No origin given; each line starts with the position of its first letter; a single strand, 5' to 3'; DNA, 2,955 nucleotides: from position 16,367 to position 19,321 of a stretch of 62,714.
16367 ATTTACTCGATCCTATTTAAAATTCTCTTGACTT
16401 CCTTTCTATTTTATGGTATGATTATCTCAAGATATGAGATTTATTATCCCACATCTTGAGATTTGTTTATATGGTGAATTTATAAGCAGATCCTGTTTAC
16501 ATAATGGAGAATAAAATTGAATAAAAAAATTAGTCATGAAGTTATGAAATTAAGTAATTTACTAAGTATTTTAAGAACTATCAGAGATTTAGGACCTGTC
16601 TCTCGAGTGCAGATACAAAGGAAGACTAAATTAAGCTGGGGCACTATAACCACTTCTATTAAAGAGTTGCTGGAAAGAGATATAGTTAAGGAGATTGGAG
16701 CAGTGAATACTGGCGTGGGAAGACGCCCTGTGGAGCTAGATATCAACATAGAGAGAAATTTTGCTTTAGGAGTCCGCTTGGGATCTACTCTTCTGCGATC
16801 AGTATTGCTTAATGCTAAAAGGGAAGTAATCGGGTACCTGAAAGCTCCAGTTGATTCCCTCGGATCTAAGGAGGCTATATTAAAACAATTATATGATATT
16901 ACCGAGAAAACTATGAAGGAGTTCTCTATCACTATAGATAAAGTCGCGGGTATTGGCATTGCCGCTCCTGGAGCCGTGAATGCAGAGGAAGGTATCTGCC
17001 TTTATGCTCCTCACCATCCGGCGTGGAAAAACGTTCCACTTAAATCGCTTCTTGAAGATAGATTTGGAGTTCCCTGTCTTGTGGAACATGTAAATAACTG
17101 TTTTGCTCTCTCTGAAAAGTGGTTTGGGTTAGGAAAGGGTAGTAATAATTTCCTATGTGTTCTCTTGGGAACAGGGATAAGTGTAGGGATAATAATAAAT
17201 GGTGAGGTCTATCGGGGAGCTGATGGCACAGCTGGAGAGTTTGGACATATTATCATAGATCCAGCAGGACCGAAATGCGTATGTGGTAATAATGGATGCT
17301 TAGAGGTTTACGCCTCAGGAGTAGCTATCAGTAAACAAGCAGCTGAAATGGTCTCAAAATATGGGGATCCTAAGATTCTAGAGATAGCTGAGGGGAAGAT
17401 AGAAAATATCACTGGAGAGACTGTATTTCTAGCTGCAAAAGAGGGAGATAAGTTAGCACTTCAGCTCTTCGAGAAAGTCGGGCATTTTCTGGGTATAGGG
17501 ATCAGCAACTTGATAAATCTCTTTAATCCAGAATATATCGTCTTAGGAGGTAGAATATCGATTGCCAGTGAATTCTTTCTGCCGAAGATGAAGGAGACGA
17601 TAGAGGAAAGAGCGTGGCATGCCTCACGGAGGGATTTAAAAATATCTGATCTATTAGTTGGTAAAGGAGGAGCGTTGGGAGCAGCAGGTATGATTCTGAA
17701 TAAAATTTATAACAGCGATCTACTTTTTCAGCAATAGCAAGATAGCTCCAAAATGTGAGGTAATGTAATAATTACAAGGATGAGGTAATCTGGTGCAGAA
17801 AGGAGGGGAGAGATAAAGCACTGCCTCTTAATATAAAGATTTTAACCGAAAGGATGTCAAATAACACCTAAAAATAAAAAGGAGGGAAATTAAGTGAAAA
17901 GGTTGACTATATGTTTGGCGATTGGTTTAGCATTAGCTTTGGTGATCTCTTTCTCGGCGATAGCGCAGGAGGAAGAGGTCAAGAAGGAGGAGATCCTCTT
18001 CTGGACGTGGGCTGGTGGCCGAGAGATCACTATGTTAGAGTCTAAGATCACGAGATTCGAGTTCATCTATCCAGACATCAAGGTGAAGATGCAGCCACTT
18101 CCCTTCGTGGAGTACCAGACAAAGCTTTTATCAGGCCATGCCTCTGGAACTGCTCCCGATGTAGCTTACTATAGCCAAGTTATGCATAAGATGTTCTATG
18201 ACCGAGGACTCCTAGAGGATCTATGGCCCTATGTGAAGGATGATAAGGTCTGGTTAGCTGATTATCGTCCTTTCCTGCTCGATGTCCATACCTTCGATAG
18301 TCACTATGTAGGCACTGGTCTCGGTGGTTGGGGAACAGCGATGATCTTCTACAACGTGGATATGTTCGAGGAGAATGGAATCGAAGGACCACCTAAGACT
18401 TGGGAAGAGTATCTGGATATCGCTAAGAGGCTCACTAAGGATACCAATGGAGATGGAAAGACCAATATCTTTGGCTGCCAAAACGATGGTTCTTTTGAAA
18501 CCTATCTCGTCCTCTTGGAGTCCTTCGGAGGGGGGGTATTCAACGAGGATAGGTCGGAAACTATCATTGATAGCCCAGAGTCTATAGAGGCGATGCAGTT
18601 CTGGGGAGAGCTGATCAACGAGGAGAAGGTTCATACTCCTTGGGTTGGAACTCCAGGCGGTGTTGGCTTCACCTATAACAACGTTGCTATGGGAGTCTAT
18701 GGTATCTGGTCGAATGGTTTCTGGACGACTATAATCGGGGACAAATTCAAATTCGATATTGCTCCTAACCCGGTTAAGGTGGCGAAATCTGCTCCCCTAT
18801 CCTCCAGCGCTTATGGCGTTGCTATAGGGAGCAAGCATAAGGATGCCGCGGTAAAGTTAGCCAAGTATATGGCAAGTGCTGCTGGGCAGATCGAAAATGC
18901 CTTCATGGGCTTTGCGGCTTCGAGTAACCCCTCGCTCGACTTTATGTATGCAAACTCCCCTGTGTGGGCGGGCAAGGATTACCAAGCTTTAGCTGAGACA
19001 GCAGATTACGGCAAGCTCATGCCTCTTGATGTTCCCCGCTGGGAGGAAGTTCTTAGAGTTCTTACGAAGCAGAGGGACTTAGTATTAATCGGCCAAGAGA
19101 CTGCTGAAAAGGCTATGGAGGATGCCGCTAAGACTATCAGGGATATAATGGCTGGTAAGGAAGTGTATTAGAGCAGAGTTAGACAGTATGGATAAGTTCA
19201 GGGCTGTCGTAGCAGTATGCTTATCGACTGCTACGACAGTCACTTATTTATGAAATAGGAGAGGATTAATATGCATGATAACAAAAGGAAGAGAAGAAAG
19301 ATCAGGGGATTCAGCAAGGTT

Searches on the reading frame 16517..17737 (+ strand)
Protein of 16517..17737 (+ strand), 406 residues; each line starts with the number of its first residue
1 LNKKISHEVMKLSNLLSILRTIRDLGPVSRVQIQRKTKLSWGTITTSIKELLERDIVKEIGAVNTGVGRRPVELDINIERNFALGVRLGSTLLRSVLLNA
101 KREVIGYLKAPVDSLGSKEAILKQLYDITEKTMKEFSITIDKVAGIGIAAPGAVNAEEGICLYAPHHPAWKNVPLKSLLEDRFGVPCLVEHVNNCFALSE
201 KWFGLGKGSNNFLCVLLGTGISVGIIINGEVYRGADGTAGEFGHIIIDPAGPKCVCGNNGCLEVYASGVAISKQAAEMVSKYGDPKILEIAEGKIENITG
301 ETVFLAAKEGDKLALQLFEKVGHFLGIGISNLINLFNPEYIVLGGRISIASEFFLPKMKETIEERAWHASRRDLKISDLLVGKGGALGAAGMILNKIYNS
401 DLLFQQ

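Call 85: search_protein_families(library=pfam, proteins=[window:16517-17737:+], max_evalue=0.00001)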
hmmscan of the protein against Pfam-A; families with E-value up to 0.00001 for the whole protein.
window:16517-17737:+ (406 aa): 1 family
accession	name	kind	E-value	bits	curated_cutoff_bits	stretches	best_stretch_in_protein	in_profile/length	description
PF00480.26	ROK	-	1.3e-63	215.7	22.9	1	84-393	2-291/294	ROK family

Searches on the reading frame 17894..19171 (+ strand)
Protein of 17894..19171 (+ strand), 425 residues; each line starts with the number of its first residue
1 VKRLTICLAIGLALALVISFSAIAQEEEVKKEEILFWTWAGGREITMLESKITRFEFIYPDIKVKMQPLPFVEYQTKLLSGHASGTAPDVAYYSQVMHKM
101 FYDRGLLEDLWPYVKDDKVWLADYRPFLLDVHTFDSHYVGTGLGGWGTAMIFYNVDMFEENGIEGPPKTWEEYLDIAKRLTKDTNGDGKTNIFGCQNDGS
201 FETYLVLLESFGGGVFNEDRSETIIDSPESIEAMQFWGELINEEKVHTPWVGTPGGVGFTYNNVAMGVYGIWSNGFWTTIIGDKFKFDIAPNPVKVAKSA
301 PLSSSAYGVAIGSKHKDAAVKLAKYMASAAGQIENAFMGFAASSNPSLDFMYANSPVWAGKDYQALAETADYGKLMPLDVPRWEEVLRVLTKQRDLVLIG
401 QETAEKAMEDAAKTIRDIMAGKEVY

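Call 85: search_protein_families(library=pfam, proteins=[window:17894-19171:+], max_evalue=0.00001)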
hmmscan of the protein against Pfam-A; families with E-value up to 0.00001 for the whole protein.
window:17894-19171:+ (425 aa): 2 families
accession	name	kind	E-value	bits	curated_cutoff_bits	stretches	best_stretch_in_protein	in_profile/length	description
PF01547.30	SBP_bac_1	-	8.6e-30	105.2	26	1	51-332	13-306/307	Bacterial extracellular solute-binding protein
PF13416.11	SBP_bac_8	-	7.7e-25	88.7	27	1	59-337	10-254/279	Bacterial extracellular solute-binding protein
